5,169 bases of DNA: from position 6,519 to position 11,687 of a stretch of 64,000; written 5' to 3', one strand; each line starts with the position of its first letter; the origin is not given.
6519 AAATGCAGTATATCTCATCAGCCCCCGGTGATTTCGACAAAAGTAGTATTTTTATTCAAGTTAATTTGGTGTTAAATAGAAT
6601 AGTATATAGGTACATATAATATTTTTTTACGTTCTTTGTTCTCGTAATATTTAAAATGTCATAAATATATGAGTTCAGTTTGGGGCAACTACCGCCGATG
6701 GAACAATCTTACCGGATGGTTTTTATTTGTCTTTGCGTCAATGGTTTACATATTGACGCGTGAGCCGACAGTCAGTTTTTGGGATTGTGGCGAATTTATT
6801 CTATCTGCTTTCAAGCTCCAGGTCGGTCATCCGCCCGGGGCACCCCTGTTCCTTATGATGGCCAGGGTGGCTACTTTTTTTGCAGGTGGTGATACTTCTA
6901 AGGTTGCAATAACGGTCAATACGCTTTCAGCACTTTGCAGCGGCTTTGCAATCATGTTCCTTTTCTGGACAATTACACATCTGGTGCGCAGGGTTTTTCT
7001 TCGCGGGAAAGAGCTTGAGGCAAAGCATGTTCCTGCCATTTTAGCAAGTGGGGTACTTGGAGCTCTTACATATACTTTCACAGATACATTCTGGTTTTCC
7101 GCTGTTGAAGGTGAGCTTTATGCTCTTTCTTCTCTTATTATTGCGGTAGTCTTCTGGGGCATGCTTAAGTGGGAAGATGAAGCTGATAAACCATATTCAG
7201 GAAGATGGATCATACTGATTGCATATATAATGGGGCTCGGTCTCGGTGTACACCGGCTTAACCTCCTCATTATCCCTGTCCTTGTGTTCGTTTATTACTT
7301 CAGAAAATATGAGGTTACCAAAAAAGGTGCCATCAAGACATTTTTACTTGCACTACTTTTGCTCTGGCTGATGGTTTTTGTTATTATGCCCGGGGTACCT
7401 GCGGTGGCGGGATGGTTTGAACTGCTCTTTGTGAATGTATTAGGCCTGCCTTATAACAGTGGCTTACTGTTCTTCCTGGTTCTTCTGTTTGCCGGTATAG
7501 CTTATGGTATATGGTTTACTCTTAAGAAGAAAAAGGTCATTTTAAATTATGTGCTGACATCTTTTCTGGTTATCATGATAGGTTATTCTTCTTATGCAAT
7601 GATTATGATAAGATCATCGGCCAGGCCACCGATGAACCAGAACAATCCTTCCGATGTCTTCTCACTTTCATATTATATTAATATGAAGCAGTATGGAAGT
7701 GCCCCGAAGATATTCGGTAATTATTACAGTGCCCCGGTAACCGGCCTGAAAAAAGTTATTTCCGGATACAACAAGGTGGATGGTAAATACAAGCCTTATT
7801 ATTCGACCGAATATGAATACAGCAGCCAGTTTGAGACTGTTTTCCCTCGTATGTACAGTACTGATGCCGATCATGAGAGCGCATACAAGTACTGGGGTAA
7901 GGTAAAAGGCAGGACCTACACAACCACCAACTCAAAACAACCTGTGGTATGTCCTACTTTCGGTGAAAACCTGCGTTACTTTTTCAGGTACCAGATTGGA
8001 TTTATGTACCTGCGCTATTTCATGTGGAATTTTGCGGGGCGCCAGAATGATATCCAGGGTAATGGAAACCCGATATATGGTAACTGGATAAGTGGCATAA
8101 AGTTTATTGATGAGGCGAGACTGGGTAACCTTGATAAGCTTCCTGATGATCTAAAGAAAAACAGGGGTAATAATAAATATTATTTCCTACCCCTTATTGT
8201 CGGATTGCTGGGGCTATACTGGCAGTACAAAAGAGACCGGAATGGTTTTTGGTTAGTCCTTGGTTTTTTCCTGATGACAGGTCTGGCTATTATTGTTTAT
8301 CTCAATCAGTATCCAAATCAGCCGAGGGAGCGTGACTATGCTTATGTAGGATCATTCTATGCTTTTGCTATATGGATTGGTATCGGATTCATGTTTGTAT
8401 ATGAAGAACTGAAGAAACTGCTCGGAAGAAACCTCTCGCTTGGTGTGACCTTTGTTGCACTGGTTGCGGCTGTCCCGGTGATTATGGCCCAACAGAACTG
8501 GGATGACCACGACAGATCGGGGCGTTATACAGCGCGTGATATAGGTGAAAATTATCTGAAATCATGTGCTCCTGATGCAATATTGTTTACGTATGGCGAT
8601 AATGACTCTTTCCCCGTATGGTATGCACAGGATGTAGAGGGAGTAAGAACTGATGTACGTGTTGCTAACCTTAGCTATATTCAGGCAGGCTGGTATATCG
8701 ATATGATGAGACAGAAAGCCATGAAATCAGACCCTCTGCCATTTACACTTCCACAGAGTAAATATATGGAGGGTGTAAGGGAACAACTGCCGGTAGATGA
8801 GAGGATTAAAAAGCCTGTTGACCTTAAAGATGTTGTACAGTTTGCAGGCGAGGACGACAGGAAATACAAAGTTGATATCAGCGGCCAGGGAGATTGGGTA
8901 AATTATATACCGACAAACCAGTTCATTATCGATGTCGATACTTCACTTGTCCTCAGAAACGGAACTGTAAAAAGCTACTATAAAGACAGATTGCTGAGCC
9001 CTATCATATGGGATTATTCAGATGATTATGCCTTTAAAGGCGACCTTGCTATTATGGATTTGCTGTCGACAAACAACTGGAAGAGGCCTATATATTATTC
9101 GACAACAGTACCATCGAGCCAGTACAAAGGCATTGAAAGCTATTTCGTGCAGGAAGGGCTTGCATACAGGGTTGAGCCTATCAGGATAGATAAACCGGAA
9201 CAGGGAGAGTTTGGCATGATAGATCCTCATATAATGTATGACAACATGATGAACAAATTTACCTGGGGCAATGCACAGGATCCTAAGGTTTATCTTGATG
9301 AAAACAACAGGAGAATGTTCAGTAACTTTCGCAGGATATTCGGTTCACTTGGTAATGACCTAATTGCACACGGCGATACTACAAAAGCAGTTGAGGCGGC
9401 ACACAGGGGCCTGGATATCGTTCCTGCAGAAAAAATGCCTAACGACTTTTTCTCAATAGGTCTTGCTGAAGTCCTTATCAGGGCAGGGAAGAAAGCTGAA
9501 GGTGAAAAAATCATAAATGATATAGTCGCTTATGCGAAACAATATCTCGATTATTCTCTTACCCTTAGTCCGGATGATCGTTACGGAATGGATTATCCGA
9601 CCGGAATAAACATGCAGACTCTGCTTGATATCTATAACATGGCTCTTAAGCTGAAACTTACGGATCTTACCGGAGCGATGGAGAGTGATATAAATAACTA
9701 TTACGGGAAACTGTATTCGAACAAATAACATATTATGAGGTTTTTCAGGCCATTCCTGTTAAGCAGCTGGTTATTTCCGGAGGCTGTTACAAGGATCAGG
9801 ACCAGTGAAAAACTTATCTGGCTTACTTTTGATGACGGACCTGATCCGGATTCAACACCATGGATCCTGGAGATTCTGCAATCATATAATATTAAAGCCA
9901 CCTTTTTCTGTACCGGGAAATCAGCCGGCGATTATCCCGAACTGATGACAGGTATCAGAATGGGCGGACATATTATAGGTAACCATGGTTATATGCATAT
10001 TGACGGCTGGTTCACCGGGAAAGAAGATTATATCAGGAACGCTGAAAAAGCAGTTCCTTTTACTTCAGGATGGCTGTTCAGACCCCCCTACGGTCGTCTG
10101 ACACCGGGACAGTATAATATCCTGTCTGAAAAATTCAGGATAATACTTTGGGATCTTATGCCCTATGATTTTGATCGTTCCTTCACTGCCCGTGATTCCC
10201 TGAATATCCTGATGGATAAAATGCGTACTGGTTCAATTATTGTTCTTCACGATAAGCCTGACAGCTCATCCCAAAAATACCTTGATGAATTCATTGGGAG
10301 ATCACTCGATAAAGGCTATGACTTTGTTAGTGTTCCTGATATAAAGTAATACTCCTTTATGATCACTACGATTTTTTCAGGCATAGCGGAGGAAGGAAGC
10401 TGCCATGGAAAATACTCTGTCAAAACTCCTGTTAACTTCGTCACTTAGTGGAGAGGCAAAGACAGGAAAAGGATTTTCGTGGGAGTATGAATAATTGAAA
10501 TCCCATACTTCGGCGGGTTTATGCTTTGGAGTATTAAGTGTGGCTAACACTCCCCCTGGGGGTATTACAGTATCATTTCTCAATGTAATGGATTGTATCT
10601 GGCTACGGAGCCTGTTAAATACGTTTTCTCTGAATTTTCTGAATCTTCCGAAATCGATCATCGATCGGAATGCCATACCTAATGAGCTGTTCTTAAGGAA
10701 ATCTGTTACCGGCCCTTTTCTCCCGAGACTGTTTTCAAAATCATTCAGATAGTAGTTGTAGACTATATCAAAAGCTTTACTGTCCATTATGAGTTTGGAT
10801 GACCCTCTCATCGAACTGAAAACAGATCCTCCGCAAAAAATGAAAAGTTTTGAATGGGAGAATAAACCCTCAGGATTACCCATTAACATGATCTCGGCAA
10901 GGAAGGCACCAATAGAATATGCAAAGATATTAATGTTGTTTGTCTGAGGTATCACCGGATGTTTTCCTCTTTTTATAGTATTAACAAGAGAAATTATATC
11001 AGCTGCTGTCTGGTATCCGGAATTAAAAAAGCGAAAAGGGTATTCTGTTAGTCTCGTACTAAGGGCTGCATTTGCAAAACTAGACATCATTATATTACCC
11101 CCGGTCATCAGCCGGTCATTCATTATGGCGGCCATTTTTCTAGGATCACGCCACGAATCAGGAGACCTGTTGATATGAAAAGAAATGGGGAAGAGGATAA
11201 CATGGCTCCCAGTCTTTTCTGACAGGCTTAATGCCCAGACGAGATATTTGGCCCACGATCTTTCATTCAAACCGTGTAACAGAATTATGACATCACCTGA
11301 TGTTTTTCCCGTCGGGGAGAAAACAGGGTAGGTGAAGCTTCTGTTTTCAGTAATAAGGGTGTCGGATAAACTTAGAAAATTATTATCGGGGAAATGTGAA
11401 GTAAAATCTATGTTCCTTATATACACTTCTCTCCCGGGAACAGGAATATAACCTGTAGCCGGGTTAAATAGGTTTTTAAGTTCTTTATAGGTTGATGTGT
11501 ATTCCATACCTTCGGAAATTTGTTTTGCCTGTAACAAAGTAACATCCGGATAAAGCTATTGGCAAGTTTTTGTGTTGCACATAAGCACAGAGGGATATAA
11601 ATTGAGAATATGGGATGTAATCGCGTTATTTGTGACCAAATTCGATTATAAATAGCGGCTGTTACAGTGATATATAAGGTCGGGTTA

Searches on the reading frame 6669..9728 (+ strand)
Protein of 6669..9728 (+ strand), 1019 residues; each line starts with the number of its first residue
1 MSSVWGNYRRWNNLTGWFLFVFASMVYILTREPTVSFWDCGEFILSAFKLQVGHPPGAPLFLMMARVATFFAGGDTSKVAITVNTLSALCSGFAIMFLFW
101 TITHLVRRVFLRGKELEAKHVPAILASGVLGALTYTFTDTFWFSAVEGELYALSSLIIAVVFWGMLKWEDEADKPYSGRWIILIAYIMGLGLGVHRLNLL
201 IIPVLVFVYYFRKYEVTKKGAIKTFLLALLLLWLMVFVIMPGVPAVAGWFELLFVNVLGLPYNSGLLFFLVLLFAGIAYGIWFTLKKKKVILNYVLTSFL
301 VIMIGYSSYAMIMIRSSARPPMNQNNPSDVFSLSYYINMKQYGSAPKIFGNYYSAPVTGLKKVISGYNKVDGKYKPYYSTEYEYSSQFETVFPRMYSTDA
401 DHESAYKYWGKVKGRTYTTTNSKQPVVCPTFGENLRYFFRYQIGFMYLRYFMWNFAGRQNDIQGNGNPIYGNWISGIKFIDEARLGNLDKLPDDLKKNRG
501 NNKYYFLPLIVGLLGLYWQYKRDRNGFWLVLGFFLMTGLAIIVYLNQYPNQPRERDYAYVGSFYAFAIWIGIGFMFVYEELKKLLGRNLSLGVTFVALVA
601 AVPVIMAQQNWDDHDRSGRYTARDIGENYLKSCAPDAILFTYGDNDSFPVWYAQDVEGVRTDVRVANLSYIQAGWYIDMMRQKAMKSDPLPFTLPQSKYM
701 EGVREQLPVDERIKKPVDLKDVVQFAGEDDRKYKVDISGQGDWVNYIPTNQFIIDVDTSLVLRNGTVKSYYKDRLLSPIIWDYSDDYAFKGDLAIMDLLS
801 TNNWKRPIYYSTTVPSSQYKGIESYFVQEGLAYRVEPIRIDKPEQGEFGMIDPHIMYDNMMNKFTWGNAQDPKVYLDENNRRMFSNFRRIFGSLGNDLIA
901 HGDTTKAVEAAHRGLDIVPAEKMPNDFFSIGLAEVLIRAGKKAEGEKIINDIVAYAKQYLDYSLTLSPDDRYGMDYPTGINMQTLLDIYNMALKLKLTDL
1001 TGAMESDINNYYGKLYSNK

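Call 78: search_protein_families(library=pfam, proteins=[window:6669-9728:+], max_evalue=0.001)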
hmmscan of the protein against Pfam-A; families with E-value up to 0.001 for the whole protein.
window:6669-9728:+ (1019 aa): 1 family
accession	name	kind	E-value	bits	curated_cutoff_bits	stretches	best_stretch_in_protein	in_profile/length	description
PF11028.14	TMEM260-like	-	9.8e-72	240.9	24.2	1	39-216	1-177/179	Protein O-mannosyl-transferase TMEM260-like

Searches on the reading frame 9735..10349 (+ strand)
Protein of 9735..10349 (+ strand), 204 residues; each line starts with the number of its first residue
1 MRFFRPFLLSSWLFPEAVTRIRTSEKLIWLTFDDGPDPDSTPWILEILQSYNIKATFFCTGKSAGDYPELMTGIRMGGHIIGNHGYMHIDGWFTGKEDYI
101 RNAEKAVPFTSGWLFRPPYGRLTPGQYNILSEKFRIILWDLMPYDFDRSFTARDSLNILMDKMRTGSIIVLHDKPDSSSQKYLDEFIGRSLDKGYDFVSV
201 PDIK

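Call 78: search_protein_families(library=pfam, proteins=[window:9735-10349:+], max_evalue=0.001)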
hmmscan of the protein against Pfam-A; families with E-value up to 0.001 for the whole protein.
window:9735-10349:+ (204 aa): 1 family
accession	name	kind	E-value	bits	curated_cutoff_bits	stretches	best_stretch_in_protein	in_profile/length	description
PF01522.26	Polysacc_deac_1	-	3.9e-23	82.2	23.1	1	22-123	3-109/124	Polysaccharide deacetylase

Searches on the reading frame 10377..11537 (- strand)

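Call 78: search_protein_families(library=pfam, proteins=[window:10377-11537:-], max_evalue=0.001)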
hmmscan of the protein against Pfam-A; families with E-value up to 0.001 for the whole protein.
window:10377-11537:- (386 aa): 1 family
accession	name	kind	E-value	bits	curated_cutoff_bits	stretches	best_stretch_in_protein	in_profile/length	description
PF19519.4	DUF6051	-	5.5e-109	365.4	27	1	52-383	69-405/406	Family of unknown function (DUF6051)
